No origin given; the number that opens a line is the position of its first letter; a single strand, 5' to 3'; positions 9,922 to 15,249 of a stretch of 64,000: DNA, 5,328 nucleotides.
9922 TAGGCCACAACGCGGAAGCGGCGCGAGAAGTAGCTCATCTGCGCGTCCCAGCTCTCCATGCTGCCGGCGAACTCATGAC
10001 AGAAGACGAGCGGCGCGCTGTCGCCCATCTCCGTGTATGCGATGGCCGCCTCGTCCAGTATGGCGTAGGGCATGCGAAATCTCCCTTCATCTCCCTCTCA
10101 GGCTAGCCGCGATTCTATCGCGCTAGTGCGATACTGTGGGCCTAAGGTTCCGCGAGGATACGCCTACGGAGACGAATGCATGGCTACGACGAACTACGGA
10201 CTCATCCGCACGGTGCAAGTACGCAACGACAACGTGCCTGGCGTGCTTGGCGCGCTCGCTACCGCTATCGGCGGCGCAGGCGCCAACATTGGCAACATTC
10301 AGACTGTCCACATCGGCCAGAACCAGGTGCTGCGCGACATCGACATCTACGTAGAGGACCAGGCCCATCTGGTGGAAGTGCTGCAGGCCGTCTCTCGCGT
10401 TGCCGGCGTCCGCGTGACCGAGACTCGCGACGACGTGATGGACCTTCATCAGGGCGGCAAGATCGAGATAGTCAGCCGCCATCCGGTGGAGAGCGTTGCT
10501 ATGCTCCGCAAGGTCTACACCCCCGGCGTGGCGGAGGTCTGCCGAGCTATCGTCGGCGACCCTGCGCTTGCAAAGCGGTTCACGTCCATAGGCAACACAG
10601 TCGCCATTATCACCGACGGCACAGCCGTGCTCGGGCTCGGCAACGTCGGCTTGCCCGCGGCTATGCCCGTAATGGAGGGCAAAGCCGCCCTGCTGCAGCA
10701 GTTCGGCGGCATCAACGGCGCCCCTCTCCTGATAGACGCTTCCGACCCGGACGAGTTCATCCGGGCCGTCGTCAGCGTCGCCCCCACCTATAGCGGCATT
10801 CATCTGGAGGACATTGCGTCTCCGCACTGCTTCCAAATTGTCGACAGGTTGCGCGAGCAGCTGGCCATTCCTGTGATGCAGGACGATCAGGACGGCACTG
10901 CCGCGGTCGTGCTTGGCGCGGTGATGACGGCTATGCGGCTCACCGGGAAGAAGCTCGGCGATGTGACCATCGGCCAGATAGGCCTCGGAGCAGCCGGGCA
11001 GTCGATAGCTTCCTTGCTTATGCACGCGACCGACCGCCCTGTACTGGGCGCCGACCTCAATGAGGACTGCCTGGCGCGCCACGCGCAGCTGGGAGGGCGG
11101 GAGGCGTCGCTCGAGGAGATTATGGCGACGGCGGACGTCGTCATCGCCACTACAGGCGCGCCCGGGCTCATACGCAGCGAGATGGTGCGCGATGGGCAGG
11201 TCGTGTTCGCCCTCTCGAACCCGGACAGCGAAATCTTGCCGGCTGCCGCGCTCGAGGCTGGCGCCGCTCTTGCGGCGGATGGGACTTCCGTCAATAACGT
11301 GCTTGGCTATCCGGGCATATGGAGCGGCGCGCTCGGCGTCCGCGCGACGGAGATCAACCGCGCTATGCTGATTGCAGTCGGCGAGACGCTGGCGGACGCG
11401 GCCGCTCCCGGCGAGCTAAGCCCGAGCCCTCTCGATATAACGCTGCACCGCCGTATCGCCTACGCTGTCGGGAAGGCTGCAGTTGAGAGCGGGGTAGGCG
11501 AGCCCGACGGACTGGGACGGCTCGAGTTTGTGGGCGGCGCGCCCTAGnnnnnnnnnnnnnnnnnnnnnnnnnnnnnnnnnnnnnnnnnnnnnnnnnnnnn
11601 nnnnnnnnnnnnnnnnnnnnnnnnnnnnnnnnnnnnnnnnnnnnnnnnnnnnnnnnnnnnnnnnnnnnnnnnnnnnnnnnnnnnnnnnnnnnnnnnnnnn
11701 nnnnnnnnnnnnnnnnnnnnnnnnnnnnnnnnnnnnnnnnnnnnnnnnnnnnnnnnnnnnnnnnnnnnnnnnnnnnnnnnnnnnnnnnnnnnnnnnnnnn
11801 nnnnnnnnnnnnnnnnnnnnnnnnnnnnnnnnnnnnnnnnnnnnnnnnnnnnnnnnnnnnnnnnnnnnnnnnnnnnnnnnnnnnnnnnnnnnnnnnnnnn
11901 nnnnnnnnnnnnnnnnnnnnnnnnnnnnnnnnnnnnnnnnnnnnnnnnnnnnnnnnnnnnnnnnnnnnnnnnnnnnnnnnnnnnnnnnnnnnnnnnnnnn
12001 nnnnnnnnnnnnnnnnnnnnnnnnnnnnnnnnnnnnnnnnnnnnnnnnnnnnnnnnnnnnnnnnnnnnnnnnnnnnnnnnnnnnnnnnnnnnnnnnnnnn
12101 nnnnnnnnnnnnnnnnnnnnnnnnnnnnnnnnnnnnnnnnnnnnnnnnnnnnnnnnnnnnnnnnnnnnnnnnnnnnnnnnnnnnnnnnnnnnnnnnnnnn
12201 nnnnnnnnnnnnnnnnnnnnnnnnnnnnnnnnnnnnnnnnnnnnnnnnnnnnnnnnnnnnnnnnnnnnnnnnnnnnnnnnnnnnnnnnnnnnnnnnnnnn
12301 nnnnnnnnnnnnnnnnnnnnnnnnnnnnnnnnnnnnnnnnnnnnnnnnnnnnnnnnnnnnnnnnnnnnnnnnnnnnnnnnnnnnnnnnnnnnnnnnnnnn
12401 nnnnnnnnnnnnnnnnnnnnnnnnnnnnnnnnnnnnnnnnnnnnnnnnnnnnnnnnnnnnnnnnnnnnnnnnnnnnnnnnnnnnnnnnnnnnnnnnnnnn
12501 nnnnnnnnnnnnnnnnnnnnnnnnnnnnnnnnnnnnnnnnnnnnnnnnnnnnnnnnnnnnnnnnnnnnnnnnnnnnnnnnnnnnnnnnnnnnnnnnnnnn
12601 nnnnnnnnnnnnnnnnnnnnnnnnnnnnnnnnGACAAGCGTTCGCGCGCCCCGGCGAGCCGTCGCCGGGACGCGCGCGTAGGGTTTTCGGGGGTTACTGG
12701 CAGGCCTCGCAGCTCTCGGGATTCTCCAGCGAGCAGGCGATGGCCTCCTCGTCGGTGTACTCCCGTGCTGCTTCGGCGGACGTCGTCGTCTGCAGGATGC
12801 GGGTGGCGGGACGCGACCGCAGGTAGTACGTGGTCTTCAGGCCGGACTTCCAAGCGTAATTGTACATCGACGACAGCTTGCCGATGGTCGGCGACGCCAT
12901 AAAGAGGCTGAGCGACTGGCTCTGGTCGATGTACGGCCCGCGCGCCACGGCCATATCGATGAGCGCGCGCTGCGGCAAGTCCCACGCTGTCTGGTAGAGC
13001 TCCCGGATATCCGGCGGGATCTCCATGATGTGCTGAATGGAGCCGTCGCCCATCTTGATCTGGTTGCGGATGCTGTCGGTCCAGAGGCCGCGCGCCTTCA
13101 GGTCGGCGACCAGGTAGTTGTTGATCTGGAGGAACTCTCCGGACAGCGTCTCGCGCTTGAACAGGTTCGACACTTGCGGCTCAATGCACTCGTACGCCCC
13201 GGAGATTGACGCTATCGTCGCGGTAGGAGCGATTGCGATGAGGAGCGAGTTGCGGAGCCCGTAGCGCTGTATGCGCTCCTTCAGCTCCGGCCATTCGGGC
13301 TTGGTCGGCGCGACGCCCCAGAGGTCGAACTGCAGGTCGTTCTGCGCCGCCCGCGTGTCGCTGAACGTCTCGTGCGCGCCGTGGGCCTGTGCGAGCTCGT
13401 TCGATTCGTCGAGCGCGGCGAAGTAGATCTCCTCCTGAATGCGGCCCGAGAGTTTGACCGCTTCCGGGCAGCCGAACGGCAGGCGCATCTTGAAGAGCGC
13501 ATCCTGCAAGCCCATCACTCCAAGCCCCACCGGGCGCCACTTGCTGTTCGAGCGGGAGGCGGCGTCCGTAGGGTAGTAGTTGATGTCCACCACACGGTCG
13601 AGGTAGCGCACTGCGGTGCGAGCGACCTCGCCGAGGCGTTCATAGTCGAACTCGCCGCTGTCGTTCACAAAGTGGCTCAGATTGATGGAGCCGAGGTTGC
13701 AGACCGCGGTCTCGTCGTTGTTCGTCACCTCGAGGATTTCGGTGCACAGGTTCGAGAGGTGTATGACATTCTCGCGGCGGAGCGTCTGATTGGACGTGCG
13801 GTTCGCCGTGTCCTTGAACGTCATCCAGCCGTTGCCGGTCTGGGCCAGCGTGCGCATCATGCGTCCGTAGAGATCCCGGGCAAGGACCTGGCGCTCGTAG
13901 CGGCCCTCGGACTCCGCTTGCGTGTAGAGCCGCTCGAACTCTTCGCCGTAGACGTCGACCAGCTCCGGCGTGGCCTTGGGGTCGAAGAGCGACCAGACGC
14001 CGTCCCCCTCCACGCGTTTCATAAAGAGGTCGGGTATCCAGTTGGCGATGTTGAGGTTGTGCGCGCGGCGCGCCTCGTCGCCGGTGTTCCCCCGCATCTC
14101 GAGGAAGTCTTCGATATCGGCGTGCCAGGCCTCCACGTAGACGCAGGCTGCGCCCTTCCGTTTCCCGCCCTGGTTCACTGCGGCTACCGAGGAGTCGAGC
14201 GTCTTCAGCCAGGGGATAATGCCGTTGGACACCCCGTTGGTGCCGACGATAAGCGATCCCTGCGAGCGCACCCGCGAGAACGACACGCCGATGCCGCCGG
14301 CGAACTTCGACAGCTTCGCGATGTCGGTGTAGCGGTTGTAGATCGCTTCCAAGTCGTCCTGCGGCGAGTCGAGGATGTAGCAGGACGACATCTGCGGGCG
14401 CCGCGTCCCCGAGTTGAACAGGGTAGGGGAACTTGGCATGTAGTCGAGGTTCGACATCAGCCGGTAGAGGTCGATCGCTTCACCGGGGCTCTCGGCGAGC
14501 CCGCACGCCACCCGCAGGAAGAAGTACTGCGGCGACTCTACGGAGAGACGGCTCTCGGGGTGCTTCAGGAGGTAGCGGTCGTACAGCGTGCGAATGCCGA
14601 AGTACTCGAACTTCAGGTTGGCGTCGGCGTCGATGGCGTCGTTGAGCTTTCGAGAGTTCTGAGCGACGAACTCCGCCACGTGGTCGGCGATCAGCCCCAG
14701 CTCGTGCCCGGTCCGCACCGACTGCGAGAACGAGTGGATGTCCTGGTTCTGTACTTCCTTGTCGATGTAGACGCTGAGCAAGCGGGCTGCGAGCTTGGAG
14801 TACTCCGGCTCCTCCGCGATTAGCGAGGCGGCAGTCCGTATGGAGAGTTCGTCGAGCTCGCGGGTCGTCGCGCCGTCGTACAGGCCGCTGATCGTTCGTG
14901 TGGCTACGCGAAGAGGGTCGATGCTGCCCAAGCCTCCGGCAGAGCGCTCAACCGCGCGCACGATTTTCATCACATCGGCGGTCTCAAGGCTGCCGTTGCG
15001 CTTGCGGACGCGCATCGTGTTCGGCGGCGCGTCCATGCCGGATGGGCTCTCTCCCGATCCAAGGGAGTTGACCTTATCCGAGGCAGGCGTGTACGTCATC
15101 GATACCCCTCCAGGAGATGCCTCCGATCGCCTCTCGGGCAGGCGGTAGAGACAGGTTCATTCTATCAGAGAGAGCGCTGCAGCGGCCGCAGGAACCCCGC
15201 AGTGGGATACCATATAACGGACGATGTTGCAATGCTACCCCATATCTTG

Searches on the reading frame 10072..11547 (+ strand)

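Call 51: search_protein_families(library=pfam, proteins=[window:10072-11547:+], max_evalue=0.000001)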
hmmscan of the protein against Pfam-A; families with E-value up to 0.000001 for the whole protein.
window:10072-11547:+ (491 aa): 3 families
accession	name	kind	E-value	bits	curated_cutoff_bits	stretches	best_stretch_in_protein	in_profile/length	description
PF00390.24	malic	-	5.9e-26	91.8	23.1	1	130-261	3-182/182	Malic enzyme, N-terminal domain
PF03949.21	Malic_M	-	9.2e-12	45.2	23.5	0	344-450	98-231/258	Malic enzyme, NAD binding domain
PF13291.12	ACT_4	-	6.7e-07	30.3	27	0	47-113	8-75/80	ACT domain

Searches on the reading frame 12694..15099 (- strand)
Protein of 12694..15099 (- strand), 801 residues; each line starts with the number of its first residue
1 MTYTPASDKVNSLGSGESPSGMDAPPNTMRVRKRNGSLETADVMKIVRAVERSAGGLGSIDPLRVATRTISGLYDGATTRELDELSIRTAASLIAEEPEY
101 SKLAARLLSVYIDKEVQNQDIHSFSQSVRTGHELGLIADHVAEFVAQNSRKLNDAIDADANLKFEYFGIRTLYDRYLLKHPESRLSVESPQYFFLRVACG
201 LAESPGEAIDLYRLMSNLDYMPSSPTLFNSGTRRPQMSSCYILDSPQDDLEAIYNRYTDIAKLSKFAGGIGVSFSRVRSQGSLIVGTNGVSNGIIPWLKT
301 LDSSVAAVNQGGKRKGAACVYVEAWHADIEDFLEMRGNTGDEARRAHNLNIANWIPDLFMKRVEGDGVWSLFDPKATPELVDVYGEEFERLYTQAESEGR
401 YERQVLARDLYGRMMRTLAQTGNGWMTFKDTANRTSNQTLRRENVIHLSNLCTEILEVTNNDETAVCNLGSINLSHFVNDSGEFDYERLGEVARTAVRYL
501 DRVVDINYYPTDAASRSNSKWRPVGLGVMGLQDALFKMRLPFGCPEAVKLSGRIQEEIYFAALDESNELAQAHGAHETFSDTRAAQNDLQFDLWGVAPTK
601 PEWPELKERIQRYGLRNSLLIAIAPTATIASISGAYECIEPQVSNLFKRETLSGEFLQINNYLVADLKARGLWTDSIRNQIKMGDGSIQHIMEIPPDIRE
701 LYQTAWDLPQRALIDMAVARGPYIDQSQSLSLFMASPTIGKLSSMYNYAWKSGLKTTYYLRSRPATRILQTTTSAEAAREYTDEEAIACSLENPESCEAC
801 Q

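Call 51: search_protein_families(library=pfam, proteins=[window:12694-15099:-], max_evalue=0.000001)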
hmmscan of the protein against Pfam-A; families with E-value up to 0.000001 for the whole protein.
window:12694-15099:- (801 aa): 3 families
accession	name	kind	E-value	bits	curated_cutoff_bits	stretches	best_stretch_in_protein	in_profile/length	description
PF02867.20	Ribonuc_red_lgC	-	7.8e-196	652.2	23.9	1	238-760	1-523/523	Ribonucleotide reductase, barrel domain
PF00317.26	Ribonuc_red_lgN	-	9.1e-22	77.4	28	1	163-234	2-76/77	Ribonucleotide reductase, all-alpha domain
PF03477.21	ATP-cone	-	4.3e-09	37.2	25.8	1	29-109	1-82/88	ATP cone domain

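Call 80: find_homologous_proteins(query=window:12694-15099:-, max_evalue=1e-100)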
Query window:12694-15099:- (801 aa): 8000 proteins with E <= 1e-100 among 8000 candidates; the best 120 are listed.
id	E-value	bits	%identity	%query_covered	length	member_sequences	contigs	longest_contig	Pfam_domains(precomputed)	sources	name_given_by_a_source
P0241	0.0e+0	1825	100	100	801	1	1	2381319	PF02867.21,PF00317.27,PF03477.22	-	-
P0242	0.0e+0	1620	88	100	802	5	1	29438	PF02867.21,PF00317.27,PF03477.22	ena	-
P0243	0.0e+0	1576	87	100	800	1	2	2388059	PF02867.21,PF00317.27,PF03477.22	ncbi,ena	-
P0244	0.0e+0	1570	85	100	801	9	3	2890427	PF02867.21,PF00317.27,PF03477.22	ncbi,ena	-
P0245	0.0e+0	1545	84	100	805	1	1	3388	PF02867.21,PF00317.27,PF03477.22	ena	-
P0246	0.0e+0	1543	84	100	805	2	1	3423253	PF02867.21,PF00317.27,PF03477.22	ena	-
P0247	0.0e+0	1499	82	100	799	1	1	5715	PF02867.21,PF00317.27,PF03477.22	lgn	-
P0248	0.0e+0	1491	81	100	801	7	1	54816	PF02867.21,PF00317.27,PF03477.22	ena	-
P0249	0.0e+0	1490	81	100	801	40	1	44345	PF02867.21,PF00317.27,PF03477.22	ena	-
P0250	0.0e+0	1483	80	100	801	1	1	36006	PF02867.21,PF00317.27,PF03477.22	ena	-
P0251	0.0e+0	1483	80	100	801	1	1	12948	PF02867.21,PF00317.27,PF03477.22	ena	-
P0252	0.0e+0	1477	80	100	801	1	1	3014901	PF02867.21,PF00317.27,PF03477.22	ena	-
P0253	0.0e+0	1476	80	100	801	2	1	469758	PF02867.21,PF00317.27,PF03477.22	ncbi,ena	-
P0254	0.0e+0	1474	80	100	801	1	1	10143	PF02867.21,PF00317.27,PF03477.22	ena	-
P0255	0.0e+0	1473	80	100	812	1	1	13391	PF02867.21,PF00317.27,PF03477.22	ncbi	-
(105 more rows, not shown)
